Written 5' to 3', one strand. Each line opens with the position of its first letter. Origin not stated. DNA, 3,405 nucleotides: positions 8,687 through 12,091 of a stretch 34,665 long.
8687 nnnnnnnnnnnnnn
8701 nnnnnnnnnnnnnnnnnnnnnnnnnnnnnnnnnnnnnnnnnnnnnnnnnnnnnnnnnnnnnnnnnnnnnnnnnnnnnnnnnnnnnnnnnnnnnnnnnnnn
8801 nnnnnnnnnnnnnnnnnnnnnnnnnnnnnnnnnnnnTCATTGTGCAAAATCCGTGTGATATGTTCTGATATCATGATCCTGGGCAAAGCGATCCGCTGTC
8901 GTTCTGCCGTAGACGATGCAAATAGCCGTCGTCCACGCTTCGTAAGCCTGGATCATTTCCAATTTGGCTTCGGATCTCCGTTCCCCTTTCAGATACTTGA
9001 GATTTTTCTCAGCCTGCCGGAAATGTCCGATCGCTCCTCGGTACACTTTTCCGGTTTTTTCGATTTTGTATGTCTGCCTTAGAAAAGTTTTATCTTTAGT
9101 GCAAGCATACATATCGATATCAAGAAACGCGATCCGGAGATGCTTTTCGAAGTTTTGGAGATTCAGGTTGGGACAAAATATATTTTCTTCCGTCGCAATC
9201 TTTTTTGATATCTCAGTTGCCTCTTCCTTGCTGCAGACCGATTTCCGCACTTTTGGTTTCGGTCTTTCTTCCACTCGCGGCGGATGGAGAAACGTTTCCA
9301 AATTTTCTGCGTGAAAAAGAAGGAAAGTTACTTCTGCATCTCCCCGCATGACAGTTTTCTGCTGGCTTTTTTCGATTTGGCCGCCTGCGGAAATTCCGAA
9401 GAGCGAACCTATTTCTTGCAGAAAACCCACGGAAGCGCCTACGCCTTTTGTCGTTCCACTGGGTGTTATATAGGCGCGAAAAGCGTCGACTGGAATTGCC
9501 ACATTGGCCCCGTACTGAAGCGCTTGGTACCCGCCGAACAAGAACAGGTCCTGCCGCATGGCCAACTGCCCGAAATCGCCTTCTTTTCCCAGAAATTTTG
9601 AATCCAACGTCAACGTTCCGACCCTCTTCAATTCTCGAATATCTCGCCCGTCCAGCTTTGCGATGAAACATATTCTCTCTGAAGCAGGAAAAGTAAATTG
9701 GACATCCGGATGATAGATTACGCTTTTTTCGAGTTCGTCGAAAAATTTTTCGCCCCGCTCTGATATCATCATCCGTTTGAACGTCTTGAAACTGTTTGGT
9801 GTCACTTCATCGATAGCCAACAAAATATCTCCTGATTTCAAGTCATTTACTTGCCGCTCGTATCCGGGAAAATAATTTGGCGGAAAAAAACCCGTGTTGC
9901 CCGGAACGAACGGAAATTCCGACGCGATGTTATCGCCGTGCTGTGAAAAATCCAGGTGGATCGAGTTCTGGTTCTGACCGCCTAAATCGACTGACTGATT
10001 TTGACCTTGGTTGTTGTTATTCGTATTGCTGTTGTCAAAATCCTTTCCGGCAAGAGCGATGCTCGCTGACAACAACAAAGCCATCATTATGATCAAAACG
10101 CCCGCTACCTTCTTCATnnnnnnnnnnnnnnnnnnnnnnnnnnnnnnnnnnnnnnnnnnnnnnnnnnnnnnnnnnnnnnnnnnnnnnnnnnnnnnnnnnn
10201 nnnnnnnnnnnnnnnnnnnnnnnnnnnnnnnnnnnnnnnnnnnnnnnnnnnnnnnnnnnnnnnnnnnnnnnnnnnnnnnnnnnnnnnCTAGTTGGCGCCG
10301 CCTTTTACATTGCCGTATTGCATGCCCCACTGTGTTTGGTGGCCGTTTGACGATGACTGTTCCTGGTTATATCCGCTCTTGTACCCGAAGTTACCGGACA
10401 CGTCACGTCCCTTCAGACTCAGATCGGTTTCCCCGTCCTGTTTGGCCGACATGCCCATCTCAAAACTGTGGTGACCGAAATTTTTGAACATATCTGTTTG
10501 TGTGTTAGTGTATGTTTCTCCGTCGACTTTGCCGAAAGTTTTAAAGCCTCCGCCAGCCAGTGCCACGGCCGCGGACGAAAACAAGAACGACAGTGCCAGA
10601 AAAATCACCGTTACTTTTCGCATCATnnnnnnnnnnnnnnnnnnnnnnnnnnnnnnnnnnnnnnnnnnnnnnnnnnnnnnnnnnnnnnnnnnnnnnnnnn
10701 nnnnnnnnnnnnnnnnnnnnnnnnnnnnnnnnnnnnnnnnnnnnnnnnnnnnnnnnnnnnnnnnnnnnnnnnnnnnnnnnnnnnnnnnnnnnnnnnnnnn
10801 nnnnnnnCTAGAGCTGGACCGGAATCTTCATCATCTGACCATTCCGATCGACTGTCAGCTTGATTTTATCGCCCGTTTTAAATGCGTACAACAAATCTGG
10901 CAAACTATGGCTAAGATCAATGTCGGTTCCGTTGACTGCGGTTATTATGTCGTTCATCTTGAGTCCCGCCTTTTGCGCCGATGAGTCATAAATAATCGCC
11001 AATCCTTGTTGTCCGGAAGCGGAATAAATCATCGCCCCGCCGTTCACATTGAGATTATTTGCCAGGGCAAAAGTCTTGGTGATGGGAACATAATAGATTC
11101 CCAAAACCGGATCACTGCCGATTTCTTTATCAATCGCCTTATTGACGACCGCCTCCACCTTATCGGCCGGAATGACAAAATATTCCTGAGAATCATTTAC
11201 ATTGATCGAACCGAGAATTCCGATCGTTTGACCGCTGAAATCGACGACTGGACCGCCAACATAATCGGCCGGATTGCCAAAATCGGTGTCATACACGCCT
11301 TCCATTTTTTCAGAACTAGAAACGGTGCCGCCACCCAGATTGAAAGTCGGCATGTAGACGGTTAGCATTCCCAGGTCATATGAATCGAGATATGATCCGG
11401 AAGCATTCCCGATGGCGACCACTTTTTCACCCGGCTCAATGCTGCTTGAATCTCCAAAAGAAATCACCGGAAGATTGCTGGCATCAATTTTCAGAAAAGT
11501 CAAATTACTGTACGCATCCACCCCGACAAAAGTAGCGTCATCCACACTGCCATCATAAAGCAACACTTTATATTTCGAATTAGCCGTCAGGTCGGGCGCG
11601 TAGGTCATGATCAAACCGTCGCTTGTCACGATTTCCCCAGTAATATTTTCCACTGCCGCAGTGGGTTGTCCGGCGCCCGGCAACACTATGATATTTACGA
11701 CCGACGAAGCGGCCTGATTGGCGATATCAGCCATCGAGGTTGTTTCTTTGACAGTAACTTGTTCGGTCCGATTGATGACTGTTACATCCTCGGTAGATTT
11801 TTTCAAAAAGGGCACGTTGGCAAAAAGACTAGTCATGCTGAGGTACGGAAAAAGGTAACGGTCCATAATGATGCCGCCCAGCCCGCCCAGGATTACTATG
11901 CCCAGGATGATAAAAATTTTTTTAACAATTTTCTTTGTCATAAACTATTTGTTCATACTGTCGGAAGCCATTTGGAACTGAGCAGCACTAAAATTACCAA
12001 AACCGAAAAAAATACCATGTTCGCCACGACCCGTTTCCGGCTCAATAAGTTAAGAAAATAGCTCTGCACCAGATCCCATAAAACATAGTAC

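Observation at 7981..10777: Autonomous three-gene cassette of signal-peptide proteins with no recognisable family (small G/N/Q-rich subunit, large secreted protein, coiled-coil membrane anchor)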

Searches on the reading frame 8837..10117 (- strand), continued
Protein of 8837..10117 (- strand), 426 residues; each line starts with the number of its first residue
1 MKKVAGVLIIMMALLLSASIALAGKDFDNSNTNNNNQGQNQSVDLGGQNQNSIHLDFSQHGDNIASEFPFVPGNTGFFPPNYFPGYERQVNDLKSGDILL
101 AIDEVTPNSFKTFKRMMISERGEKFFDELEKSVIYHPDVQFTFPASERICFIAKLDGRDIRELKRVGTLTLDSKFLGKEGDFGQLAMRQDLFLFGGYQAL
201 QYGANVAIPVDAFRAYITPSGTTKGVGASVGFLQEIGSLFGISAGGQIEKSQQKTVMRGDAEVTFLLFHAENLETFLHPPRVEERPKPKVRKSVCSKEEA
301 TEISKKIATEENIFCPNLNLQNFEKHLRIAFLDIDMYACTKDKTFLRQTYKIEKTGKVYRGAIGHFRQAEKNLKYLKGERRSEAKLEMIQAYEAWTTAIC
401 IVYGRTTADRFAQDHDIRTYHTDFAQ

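Call 98: list_cluster_members(proteins=[L006:4780-7386:+, L006:8177-9310:+, L004:12134-14107:-, L004:3840-5195:+, L004:2315-3742:+, L013:6816-8015:+, L013:4592-5599:+, L015:1616-2476:+, L017:837-1694:+, L014:3007-4125:+])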
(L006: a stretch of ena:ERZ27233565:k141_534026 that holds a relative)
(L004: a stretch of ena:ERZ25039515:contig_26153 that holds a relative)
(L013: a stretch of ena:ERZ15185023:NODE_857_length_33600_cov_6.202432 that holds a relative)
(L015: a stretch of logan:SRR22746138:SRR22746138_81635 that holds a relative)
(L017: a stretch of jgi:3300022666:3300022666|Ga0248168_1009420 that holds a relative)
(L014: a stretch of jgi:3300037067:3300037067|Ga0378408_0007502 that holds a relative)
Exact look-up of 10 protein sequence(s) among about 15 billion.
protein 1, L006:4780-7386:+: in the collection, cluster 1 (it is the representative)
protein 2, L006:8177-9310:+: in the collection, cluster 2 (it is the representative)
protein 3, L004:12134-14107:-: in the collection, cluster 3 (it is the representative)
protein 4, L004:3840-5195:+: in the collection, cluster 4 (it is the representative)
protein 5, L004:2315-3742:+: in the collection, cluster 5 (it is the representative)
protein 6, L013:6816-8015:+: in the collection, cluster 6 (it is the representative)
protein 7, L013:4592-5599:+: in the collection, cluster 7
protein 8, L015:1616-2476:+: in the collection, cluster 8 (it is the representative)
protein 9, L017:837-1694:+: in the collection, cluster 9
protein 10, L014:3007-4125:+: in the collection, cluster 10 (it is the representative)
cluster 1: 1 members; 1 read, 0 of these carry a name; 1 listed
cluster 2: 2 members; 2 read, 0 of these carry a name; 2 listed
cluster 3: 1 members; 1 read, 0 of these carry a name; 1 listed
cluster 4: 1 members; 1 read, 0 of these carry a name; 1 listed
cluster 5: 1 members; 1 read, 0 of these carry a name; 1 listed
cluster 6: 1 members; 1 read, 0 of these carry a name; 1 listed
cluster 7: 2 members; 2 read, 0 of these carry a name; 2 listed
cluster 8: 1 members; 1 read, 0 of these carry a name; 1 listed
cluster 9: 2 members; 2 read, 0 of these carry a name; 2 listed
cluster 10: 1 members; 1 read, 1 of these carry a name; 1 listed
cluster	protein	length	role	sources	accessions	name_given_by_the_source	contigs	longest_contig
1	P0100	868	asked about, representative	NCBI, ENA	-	-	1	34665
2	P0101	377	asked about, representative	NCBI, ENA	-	-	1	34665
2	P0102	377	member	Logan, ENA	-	-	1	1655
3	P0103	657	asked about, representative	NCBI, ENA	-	-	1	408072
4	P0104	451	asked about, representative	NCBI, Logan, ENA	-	-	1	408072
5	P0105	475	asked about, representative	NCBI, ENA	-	-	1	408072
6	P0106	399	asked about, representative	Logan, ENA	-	-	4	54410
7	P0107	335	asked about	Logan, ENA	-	-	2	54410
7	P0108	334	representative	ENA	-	-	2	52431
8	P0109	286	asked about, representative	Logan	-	-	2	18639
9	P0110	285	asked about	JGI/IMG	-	-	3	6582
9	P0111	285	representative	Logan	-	-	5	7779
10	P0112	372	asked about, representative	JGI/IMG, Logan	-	S1-C subfamily serine protease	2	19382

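Call 99: search_dna_similar(query=window:8837-10117:-, collection=phages, mode=protein, max_evalue=0.001, max_rows=5)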
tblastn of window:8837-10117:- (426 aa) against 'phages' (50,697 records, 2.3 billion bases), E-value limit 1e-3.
No match.

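Call 100: search_dna_similar(query=window:8837-10117:-, collection=plasmids, mode=protein, max_evalue=0.001, max_rows=5)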
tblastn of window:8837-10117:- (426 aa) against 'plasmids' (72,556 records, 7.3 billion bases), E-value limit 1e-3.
No match.

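Call 103: find_related_loci(query=A6, collection=viral_contigs, flank=4000)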
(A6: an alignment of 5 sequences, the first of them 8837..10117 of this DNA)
Query A6 (426 aa) in viral_contigs; peptide patterns used: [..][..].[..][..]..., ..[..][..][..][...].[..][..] (x = any residue, [..] = any of these).
120 stretches matched a pattern, but none encodes a relative of the query by tblastn (E <= 1e-3).
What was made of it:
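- Tried and rejected: A phage or plasmid origin found no support: tblastn of B against 50,697 phage and 72,556 plasmid records gave no match, and the IMG/VR scan gave no relative (calls 99, 100, 103).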

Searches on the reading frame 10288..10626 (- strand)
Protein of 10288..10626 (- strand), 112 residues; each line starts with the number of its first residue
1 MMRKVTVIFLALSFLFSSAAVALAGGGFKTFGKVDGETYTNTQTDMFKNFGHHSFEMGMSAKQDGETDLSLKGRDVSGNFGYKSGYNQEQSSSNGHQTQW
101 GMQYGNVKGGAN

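Call 3: search_protein_families(library=pfam, proteins=[window:10288-10626:-], max_evalue=1)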
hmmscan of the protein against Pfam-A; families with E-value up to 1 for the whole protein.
window:10288-10626:- (112 aa): 0 families

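Call 4: search_protein_families(library=ncbifam, proteins=[window:10288-10626:-], max_evalue=1)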
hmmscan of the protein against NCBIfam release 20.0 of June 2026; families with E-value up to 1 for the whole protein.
window:10288-10626:- (112 aa): 3 families
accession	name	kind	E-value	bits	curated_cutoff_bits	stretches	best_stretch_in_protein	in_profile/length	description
NF040942.2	hypo_ExtJ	equivalog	0.0011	19.3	52.5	1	2-42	1-41/77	selenite/tellurite reduction operon protein ExtJ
NF041599.1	reg_PtrA_PA2808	domain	0.014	15.3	31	1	2-35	1-33/46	co-regulatory protein PtrA N-terminal domain-containing protein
NF007769.1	PRK10455.1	equivalog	0.035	14.4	174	1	2-56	1-45/160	ATP-independent periplasmic protein-refolding chaperone Spy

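Call 24: find_homologous_proteins(query=A3, max_evalue=0.01)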
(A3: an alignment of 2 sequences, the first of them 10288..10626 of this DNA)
Query A3 (2 sequences) (112 aa, profile of the alignment): 3 proteins with E <= 0.01 among 48 candidates.
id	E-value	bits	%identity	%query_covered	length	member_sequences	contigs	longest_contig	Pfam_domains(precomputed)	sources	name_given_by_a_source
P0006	1.7e-63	230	31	95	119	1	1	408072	-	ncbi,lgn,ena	-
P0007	5.8e-54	199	100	100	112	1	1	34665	-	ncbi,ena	-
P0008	2.6e-44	168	33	95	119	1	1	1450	-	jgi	jgi:hypothetical protein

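Call 27: find_encoding_contigs(protein=P0008, flank=5000)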
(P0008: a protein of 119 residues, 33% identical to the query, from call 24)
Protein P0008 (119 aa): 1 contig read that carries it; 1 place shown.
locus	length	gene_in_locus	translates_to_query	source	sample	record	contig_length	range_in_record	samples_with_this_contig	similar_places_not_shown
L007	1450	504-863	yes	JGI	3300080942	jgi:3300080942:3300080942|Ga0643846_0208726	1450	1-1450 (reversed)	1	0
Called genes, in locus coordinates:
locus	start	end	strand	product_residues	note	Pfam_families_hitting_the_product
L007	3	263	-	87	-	?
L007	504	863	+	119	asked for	-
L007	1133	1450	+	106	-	?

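Call 63: search_protein_families(library=phrogs, proteins=[window:10288-10626:-], max_evalue=1)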
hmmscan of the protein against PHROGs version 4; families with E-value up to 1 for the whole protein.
window:10288-10626:- (112 aa): 1 family
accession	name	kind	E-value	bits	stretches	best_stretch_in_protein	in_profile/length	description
phrog_28025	-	unknown function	0.12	13.4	1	2-29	1-28/59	-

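Call 64: search_protein_families(library=padloc, proteins=[window:10288-10626:-], max_evalue=1)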
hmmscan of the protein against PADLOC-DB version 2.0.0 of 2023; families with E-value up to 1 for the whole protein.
window:10288-10626:- (112 aa): 0 families

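Call 97: search_protein_families(library=pfam, proteins=[P0006, P0008], max_evalue=0.01)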
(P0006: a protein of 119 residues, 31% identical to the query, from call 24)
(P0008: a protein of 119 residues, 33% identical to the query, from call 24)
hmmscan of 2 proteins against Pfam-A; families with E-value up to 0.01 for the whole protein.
P0006 (119 aa): 0 families

P0008 (119 aa): 0 families

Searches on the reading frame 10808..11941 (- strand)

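Call 3: search_protein_families(library=pfam, proteins=[window:10808-11941:-], max_evalue=1)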
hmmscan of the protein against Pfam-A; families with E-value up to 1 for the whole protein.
window:10808-11941:- (377 aa): 7 families
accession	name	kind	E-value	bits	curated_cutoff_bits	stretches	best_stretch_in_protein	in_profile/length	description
PF13365.12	Trypsin_2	-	1.6e-12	48.8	27.6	1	101-242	2-144/144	Trypsin-like peptidase domain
PF13180.12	PDZ_2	-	1.6e-11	44.7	27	1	302-377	13-80/80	PDZ domain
PF17820.7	PDZ_6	-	3.8e-08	33.4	27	1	319-366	8-54/54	PDZ domain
PF00595.29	PDZ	-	0.00068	20.4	23.2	1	319-342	35-58/81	PDZ domain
PF16127.10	DUF4839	-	0.06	13.9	25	1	98-156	25-79/123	Domain of unknown function (DUF4839)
PF14685.13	PDZ_Tricorn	-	0.16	12.4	25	1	323-370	34-82/88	Tricorn protease PDZ domain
PF03880.21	DbpA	-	0.69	10.4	25.6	0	243-274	32-63/72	DbpA RNA binding domain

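Call 4: search_protein_families(library=ncbifam, proteins=[window:10808-11941:-], max_evalue=1)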
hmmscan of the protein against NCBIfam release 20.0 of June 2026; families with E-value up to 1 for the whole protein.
window:10808-11941:- (377 aa): 22 families
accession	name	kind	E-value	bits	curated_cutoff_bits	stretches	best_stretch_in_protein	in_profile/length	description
NF041521.1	HhoA_HhoB_HtrA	equivalog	1.5e-35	123.1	450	1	101-376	60-330/335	HhoA/HhoB/HtrA family serine endopeptidase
TIGR02037.1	degP_htrA_DO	subfamily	3.3e-35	121.9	416.2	1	97-377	59-327/434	Do family serine endopeptidase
NF047968.1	SerProtHtrA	equivalog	1.8e-34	119.7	470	1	16-377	4-357/357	serine protease HtrA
NF053637.1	SerProtHtrAspr2045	equivalog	2.7e-20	72.7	650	1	4-375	6-384/394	serine protease HtrA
TIGR02038.1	protease_degS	equivalog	1.6e-19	70.3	422.95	1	60-376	37-345/351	outer membrane-stress sensor serine endopeptidase DegS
NF008147.1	PRK10898.1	equivalog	4.9e-19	68.7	408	1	38-375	18-345/352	outer membrane-stress sensor serine endopeptidase DegS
NF007526.1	PRK10139.1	equivalog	7.4e-19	67.8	756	1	106-377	100-359/456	serine endoprotease DegQ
NF050055.1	SerProtHtrAMycob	equivalog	3.6e-17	62.5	800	1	58-374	192-495/502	serine protease HtrA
NF008189.1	PRK10942.1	equivalog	4.1e-16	58.5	720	1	109-377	125-381/477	serine endoprotease DegP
NF040960.1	MamE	equivalog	1.3e-10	40.5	800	2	273-372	439-530/659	magnetosome formation protease MamE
NF033740.0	MarP_fam_protase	equivalog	4e-07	29.4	250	1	58-271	174-379/390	MarP family serine protease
NF041199.1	trx7_PDZ_seleno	equivalog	1.7e-06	27.3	300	1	319-376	330-389/390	Trx7/PDZ domain-containing (seleno)protein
TIGR01713.1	typeII_sec_gspC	equivalog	3.9e-06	26.6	101.6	1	323-377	205-259/259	type II secretion system protein GspC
NF041515.1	GspC_delta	equivalog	3.3e-05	23.8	150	1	315-375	248-308/311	type II secretion system protein GspC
TIGR02860.1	spore_IV_B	equivalog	0.00047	19.2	305.25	1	320-372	124-175/402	SpoIVB peptidase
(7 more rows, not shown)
